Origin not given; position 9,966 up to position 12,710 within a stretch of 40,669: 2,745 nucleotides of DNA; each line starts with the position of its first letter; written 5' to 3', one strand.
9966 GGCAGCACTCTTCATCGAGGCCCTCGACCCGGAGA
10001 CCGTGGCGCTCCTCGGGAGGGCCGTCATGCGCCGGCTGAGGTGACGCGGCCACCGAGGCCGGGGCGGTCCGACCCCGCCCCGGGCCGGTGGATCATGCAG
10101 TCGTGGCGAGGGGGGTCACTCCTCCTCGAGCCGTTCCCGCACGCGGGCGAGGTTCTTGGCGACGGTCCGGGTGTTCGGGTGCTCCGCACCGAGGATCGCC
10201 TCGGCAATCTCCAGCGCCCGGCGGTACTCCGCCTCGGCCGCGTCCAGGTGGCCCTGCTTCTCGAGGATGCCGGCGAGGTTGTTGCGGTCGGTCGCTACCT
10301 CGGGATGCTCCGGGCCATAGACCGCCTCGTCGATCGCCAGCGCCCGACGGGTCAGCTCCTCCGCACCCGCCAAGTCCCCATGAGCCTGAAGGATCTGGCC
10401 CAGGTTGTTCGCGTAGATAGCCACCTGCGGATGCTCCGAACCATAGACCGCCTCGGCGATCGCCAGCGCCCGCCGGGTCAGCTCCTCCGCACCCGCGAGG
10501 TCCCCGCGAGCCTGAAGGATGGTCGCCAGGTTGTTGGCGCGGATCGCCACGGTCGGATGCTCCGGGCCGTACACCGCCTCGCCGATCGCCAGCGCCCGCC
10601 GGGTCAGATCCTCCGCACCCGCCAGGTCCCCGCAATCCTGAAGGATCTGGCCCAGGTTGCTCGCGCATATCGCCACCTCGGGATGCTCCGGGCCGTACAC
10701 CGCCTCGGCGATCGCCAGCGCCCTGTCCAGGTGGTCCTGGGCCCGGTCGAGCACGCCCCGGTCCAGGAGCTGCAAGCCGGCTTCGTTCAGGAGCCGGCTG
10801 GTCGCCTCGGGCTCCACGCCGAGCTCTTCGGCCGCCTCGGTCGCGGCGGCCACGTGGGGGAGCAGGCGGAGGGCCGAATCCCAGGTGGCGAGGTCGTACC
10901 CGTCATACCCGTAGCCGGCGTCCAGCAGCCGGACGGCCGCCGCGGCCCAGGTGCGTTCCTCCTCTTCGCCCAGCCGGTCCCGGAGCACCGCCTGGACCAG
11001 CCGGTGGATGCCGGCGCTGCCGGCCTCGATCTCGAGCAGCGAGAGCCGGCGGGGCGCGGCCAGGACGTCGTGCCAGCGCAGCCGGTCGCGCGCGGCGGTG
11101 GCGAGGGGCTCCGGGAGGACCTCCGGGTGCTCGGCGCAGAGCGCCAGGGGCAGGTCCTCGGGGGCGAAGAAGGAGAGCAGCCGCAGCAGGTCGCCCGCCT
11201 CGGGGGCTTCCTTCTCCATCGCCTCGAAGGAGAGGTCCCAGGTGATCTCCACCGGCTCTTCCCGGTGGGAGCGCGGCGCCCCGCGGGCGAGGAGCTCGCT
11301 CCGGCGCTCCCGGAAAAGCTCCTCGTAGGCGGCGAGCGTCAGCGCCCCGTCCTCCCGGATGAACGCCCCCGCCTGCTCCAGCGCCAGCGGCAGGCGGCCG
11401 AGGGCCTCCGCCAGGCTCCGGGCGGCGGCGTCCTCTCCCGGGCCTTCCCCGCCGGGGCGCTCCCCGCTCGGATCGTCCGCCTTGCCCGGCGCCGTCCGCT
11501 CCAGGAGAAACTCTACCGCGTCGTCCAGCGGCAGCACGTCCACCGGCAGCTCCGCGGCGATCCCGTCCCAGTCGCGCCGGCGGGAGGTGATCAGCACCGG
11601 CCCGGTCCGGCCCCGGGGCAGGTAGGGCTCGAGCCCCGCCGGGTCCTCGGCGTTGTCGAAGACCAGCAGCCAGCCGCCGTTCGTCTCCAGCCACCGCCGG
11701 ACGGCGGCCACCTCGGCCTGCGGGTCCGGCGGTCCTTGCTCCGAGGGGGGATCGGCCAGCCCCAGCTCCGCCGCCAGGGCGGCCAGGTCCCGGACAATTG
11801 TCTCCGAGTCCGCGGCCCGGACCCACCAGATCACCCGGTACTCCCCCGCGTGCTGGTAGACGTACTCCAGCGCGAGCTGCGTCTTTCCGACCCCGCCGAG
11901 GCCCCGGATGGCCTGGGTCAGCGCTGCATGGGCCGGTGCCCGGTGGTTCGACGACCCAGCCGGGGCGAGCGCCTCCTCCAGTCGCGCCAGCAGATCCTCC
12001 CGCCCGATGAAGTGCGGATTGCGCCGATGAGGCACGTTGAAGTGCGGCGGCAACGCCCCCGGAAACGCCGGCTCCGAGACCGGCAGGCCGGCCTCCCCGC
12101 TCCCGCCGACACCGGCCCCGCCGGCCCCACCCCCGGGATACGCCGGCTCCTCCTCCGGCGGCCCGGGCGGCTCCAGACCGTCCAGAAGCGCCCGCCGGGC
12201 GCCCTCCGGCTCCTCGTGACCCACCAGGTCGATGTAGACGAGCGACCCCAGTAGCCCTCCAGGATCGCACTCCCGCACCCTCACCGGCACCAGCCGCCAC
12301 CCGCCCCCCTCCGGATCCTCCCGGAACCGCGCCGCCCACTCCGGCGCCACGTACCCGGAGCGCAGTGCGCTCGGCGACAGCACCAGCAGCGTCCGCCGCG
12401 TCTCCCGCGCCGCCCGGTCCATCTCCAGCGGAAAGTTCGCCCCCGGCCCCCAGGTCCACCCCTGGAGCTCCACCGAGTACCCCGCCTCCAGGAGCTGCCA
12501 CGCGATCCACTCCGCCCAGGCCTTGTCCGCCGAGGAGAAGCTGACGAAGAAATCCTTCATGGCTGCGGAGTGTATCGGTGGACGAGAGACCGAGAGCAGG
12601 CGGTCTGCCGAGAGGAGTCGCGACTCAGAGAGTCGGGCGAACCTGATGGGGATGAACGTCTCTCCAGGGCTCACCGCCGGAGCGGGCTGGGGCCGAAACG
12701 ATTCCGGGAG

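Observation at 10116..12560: Single-gene TIR / NB-ARC / TPR STAND protein: candidate NLR-like immune sensor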

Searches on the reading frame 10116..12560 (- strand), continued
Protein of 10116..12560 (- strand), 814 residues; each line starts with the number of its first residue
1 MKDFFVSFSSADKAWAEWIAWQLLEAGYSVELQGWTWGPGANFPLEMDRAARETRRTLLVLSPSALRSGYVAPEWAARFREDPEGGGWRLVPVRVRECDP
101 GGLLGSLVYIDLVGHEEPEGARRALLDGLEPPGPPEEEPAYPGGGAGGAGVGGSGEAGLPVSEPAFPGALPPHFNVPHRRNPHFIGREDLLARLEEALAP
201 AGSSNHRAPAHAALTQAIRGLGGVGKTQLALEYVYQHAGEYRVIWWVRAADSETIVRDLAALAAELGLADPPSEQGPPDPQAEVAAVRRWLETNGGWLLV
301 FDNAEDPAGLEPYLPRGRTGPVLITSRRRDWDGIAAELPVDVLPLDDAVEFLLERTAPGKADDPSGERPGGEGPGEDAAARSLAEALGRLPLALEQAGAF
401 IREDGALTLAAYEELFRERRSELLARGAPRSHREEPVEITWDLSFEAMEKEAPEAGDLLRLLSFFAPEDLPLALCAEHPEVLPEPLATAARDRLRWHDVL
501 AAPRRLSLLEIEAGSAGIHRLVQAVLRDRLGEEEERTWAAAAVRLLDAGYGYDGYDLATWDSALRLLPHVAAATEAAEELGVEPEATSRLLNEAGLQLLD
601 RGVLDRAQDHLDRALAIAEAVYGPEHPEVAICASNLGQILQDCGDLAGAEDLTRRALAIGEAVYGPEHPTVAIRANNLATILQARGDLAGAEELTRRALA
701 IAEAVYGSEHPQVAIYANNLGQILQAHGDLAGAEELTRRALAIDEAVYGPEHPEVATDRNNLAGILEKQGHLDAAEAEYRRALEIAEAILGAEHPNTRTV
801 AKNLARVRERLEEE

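Call 39: fold_search(model_id=the predicted structure, library=pdb)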
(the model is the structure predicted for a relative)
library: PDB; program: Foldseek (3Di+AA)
matches with E <= 10: 1742; with E <= 0.001: 325
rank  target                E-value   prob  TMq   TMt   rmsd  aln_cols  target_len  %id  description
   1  7ai4_A                2.5e-11  1.00  0.22  0.62   6.1       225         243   36  Crystal structure of the KLC1-TPR domain truncated from its nonTPR region ([A1-B6]-Delta-nonTPR fragment) (released 2021-10-06)
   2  6swu_C                8.0e-11  1.00  0.23  0.57   6.1       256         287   32  Crystal structure of the TPR domain of KLC1 in complex with an engineered high-affinity cargo peptide. (released 2020-09-30)
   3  6swu_E                9.0e-11  1.00  0.22  0.57   6.9       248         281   33  Crystal structure of the TPR domain of KLC1 in complex with an engineered high-affinity cargo peptide. (released 2020-09-30)
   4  6swu_B                9.3e-11  1.00  0.23  0.57   7.7       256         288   32  Crystal structure of the TPR domain of KLC1 in complex with an engineered high-affinity cargo peptide. (released 2020-09-30)
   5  7ai4_B                1.2e-10  1.00  0.21  0.62   6.2       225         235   35  Crystal structure of the KLC1-TPR domain truncated from its nonTPR region ([A1-B6]-Delta-nonTPR fragment) (released 2021-10-06)
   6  6swu_F                1.4e-10  1.00  0.23  0.57   6.2       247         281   33  Crystal structure of the TPR domain of KLC1 in complex with an engineered high-affinity cargo peptide. (released 2020-09-30)
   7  6swu_A                1.6e-10  1.00  0.25  0.61   6.1       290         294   27  Crystal structure of the TPR domain of KLC1 in complex with an engineered high-affinity cargo peptide. (released 2020-09-30)
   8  7aie_A                1.6e-10  1.00  0.20  0.66   5.8       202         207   37  Crystal structure of a truncated form of the KLC1-TPR domain ([A1-B5] fragment) - Monoclinic crystal form (released 2021-10-06)
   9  7aie_B                1.7e-10  1.00  0.20  0.66   5.8       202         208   37  Crystal structure of a truncated form of the KLC1-TPR domain ([A1-B5] fragment) - Monoclinic crystal form (released 2021-10-06)
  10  3nf1                  1.8e-10  1.00  0.22  0.54   7.2       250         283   34  Crystal structure of the TPR domain of kinesin light chain 1 (released 2011-05-25)
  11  6swu_D                2.0e-10  1.00  0.23  0.57   6.9       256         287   33  Crystal structure of the TPR domain of KLC1 in complex with an engineered high-affinity cargo peptide. (released 2020-09-30)
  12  6ejn_A                2.0e-10  1.00  0.20  0.51   7.7       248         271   32  The KLC2 TPR domain bound to the JIP3 leucine zipper domain (released 2018-09-05)
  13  5oj8                  2.9e-10  1.00  0.22  0.73   4.5       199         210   37  Crystal structure of the KLC1-TPR domain ([A1-B5] fragment) (released 2017-10-11)
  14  6ejn_B                3.6e-10  1.00  0.20  0.51   7.7       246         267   32  The KLC2 TPR domain bound to the JIP3 leucine zipper domain (released 2018-09-05)
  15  6fuz_A                4.0e-10  1.00  0.25  0.70   4.8       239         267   34  Crystal structure of the TPR domain of KLC1 in complex with the C-terminal peptide of JIP1 (released 2018-05-02)
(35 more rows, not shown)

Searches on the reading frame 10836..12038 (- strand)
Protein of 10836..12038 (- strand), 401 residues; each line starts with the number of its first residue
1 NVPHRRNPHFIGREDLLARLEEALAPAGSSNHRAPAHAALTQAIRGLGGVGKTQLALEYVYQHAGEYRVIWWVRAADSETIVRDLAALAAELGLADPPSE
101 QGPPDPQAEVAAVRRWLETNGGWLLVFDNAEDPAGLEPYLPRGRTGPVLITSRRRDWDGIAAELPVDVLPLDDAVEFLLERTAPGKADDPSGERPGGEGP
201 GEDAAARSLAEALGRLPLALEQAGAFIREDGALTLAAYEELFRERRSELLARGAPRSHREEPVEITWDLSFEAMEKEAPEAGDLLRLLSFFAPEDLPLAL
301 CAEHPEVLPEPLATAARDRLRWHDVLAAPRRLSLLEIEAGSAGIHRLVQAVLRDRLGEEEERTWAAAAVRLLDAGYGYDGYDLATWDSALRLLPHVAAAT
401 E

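Call 48: search_solved_structures(query=A5, max_evalue=1, show_alignments=2)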
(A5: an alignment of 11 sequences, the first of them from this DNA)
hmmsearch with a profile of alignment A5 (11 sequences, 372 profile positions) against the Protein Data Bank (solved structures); distinct sequences matched with E-value up to 1: 27.
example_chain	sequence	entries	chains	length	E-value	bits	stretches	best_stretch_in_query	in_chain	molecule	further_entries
8k60_I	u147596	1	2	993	6.3e-20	74.5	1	9-259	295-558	Regulatory protein AfsR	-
8jke_I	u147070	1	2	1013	5.7e-19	71.4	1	9-259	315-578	Regulatory protein AfsR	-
7jlv_A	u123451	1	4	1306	4.6e-09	38.8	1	7-200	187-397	Disease resistance protein Roq1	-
7jlu_A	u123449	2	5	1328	4.7e-09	38.7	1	7-200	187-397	Disease resistance protein Roq1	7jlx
6s2p_N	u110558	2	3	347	3.8e-08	35.7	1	12-228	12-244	NRC1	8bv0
9h2l_A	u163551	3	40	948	2.5e-07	33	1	12-196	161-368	NB-ARC domain-containing protein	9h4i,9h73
9cc8_A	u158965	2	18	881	1.3e-06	30.7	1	11-193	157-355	NLR-required for cell death 4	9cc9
9ri9_B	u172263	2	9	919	2.5e-06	29.7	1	12-201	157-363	NRC3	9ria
1z6t_A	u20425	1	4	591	1.3e-05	27.4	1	6-305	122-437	Apoptotic protease activating factor 1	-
5juy_A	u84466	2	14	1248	5.9e-05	25.2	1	6-297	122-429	Apoptotic protease-activating factor 1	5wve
3jbt_A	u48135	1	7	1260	6e-05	25.2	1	6-297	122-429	Apoptotic protease-activating factor 1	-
3j2t_A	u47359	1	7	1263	6e-05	25.2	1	6-297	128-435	Apoptotic protease-activating factor 1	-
9fp6_A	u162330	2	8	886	9e-05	24.6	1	10-227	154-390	NRC2a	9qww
8rfh_A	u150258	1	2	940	0.0001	24.5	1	10-227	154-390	NRC2a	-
6j5t_G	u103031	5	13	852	0.00019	23.6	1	24-145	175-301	Disease resistance RPP13-like protein 4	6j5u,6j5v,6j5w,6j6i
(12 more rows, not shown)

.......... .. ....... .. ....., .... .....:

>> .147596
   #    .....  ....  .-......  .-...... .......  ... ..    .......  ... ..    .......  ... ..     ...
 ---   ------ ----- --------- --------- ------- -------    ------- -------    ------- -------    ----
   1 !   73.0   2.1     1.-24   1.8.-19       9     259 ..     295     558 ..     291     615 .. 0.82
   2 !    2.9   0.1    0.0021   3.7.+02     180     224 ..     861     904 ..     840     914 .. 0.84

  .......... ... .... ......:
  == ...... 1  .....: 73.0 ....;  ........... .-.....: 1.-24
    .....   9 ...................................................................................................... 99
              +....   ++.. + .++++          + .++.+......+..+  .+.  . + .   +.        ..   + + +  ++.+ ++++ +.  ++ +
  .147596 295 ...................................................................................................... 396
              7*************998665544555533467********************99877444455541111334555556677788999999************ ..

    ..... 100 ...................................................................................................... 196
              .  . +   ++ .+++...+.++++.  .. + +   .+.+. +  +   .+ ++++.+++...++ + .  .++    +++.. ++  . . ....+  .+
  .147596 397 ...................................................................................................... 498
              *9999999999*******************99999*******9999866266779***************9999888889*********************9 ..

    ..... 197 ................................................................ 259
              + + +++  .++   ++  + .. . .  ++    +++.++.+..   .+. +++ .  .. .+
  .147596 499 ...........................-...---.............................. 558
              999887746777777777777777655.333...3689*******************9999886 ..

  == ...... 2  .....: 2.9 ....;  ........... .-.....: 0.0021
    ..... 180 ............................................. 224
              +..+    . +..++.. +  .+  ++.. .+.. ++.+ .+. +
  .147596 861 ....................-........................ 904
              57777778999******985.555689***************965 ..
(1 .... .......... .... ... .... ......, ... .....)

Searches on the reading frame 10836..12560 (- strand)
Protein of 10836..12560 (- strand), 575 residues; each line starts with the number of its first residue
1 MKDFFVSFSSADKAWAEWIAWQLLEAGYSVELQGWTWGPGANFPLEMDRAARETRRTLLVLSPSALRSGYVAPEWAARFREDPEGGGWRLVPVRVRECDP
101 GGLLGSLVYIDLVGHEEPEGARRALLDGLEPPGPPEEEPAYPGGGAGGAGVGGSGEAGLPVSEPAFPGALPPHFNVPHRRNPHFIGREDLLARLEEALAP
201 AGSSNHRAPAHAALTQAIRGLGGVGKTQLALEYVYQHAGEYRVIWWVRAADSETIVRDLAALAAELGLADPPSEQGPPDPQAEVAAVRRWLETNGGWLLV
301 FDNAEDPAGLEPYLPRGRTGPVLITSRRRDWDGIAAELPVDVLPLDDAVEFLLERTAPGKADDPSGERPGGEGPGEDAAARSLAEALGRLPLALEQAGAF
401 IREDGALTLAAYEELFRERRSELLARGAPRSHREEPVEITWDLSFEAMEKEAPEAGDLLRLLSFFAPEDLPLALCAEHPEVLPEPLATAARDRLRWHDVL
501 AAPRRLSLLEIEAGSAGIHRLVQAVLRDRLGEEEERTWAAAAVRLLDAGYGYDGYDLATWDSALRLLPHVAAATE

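Call 58: search_dna_similar(query=window:10836-12560:-, collection=plasmids, mode=protein, max_rows=15, max_evalue=1e-10)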
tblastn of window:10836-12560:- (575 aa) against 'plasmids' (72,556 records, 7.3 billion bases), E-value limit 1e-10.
Records with a match: 63; places in all: 78; records where one place covers at least 80% of the query: 2.
Best place of each record, by identity: <60% 63.
By first word of the organism name: Streptomyces 27; Bacillus 10; Agrobacterium 5; Methylobacterium 3; Sinorhizobium 3; Nocardia 3; Prosthecochloris 1; Nonomuraea 1; Acaryochloris 1; Methylomagnum 1; and 8 more.
By predicted mobility (MOB-suite, as given by PLSDB): non-mobilizable 29; mobilizable 22; conjugative 12.
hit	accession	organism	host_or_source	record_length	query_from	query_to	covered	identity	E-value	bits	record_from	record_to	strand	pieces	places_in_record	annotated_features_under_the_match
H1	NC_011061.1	Prosthecochloris aestuarii DSM 271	-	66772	2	575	100%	38.6%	2e-88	306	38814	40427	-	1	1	fxsT: FxSxx-COOH system tetratricopeptide repeat protein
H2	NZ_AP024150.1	Methylobacterium indicum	-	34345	1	525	91%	32.6%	2e-24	116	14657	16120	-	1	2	fxsT: FxSxx-COOH system tetratricopeptide repeat protein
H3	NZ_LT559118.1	Nonomuraea gerenzanensis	-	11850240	164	571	71%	35.7%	2e-33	144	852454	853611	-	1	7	none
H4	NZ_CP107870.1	Streptomyces sp. NBC_00490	-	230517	4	352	61%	40.2%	8e-39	160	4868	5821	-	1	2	fxsT: FxSxx-COOH system tetratricopeptide repeat protein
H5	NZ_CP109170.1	Streptomyces sp. NBC_01724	-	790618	212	573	63%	35.8%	2e-34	147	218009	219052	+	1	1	fxsT: FxSxx-COOH system tetratricopeptide repeat protein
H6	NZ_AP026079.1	Acaryochloris marina MBIC10699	cell culture,Ascidian, Diplosoma similis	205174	166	569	70%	31.9%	1e-38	160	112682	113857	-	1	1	fxsT: FxSxx-COOH system tetratricopeptide repeat protein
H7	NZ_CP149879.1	Sinorhizobium medicae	Medicago sativa,Cell Culture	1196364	203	556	62%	36.0%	6e-21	105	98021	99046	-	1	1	record has no annotation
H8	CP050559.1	Sinorhizobium meliloti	Melilotus officinalis,cell culture,root ...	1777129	203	556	62%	35.4%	2e-23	113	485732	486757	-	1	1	tetratricopeptide repeat protein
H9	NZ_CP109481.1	Streptomyces sp. NBC_01450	-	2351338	180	575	69%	31.5%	9e-25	117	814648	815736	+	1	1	none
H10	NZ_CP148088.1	Sinorhizobium meliloti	Medicago sativa,cell culture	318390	203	556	62%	35.1%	7e-23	111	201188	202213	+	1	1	tetratricopeptide repeat protein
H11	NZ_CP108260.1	Streptomyces sp. NBC_00055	-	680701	168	572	70%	30.0%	9e-14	82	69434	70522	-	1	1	tetratricopeptide repeat protein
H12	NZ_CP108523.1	Streptomyces sp. NBC_01230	-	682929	168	572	70%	30.0%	9e-14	82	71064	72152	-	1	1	tetratricopeptide repeat protein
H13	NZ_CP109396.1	Streptomyces sp. NBC_01527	-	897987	168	572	70%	30.0%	1e-13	82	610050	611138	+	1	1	tetratricopeptide repeat protein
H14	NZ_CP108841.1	Streptomyces chartreusis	-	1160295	216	575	63%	33.5%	2e-24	116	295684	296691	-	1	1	none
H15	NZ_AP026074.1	Streptomyces nigrescens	-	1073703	218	572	62%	33.9%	2e-23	113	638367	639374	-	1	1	none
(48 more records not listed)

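Call 59: search_dna_similar(query=window:10836-12560:-, collection=phages, mode=protein, max_rows=10, max_evalue=0.00001)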
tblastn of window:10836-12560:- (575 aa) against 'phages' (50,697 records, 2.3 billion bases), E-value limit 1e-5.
No match.

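Call 60: get_annotated_region(hit=H1, flank=8000)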
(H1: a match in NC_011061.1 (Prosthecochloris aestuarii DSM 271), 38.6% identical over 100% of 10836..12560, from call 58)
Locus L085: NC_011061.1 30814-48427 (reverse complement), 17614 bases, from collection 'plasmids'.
description: Prosthecochloris aestuarii DSM 271 plasmid pPAES01, complete sequence
organism: Prosthecochloris aestuarii DSM 271 (NCBI taxid 290512)
taxonomy: Bacteria; Chlorobiota; Chlorobiia; Chlorobiales; Chlorobiaceae; Prosthecochloris; Prosthecochloris aestuarii; Prosthecochloris aestuarii DSM 271
host: -; source: -; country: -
typing (MOB-suite, as given by PLSDB): conjugative; replicon rep_cluster_1616; relaxase MOBP; mating-pair formation MPF_T
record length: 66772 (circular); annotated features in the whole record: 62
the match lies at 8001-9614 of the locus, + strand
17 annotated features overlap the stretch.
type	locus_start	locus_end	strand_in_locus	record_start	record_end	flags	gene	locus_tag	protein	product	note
CDS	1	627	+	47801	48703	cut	-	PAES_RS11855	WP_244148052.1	formylglycine-generating enzyme family protein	-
CDS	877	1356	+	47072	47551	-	-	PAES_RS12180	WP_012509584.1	HRDC domain-containing protein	-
CDS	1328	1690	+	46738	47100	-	avd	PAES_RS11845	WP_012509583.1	diversity-generating retroelement protein Avd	-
CDS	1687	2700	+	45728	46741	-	-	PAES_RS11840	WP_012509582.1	RNA-directed DNA polymerase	-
CDS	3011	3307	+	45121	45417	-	-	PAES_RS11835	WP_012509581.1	hypothetical protein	-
CDS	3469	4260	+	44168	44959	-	-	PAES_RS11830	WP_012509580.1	formylglycine-generating enzyme family protein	-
CDS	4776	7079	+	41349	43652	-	-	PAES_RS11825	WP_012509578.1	restriction endonuclease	GO:0009307 - DNA restriction-modification system [Evidence IEA]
CDS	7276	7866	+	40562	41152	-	-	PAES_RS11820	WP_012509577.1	recombinase family protein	GO:0006310 - DNA recombination [Evidence IEA]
CDS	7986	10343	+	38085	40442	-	fxsT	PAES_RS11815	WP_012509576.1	FxSxx-COOH system tetratricopeptide repeat protein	-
CDS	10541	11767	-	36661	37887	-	-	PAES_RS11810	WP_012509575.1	DUF4143 domain-containing protein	-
CDS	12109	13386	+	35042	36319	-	-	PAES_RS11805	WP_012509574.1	Y-family DNA polymerase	-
CDS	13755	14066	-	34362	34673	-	-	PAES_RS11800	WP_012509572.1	hypothetical protein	-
CDS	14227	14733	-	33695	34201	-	-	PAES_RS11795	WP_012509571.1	hypothetical protein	-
CDS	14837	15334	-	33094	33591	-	-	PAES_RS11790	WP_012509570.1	JAB domain-containing protein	-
CDS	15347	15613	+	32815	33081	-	-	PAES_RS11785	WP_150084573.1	hypothetical protein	-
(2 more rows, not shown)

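Call 62: get_annotated_region(hit=H4, flank=12000)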
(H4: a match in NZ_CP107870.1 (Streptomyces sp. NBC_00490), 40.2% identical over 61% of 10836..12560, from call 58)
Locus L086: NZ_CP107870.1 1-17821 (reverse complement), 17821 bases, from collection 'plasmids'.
description: Streptomyces sp. NBC_00490 plasmid unnamed1, complete sequence
organism: Streptomyces sp. NBC_00490 (NCBI taxid 2903657)
taxonomy: Bacteria; Actinomycetota; Actinomycetes; Kitasatosporales; Streptomycetaceae; Streptomyces; Streptomyces sp. NBC 00490
host: -; source: -; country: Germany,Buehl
typing (MOB-suite, as given by PLSDB): mobilizable; relaxase MOBP
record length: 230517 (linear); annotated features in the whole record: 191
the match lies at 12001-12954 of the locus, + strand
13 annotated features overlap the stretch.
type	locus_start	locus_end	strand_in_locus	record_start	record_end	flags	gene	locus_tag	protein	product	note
CDS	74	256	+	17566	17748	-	-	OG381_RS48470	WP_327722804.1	hypothetical protein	-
CDS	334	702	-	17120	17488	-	-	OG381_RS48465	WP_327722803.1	hypothetical protein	-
CDS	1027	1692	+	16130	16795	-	-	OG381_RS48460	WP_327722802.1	restriction endonuclease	-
CDS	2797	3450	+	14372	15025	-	-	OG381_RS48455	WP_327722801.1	class I SAM-dependent methyltransferase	-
CDS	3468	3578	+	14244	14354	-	-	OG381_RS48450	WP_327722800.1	DUF6233 domain-containing protein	-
CDS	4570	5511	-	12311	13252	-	-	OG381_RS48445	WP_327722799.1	replication-relaxation family protein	-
CDS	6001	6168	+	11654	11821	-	-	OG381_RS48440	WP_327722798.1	hypothetical protein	-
CDS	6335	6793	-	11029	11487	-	-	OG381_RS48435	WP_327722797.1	ASCH domain-containing protein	-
CDS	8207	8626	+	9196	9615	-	-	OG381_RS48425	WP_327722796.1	hypothetical protein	-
CDS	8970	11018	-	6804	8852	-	-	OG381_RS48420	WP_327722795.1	NACHT domain-containing protein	-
CDS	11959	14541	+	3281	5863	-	fxsT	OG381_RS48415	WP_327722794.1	FxSxx-COOH system tetratricopeptide repeat protein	-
CDS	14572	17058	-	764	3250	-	-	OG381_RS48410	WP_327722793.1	Helicase associated domain protein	-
CDS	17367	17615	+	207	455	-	-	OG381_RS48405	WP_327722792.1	DUF6199 family natural product biosynthesis protein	-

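Call 84: search_protein_representatives(protein=window:10836-12560:-)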
Query: 575 residues. Proteins with E-value up to 0.001 (for the whole library): 37602; up to 1e-10: 21424; up to 1e-30: 6589. The best 150 are listed.
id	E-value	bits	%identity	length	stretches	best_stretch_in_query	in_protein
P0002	0.0e+00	1094.0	89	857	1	1-575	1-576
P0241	1.7e-141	489.7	51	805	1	1-573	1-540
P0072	5.2e-136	471.6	48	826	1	1-574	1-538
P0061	4.2e-135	468.6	50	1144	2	1-573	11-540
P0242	9.9e-133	460.8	47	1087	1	3-574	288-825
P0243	3.7e-131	455.6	47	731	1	1-575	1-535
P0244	4.2e-126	438.9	45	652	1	3-569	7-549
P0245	1.8e-125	436.8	48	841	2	1-488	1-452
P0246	1.6e-124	433.6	49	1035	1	3-572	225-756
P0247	4.2e-124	432.3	49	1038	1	3-575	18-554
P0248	4.6e-124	432.1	48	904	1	1-572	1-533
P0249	9.5e-124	431.1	48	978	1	5-569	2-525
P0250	2.4e-121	423.2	46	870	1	3-571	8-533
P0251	9.5e-120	417.9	46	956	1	2-574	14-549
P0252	5.3e-119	415.4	49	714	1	2-574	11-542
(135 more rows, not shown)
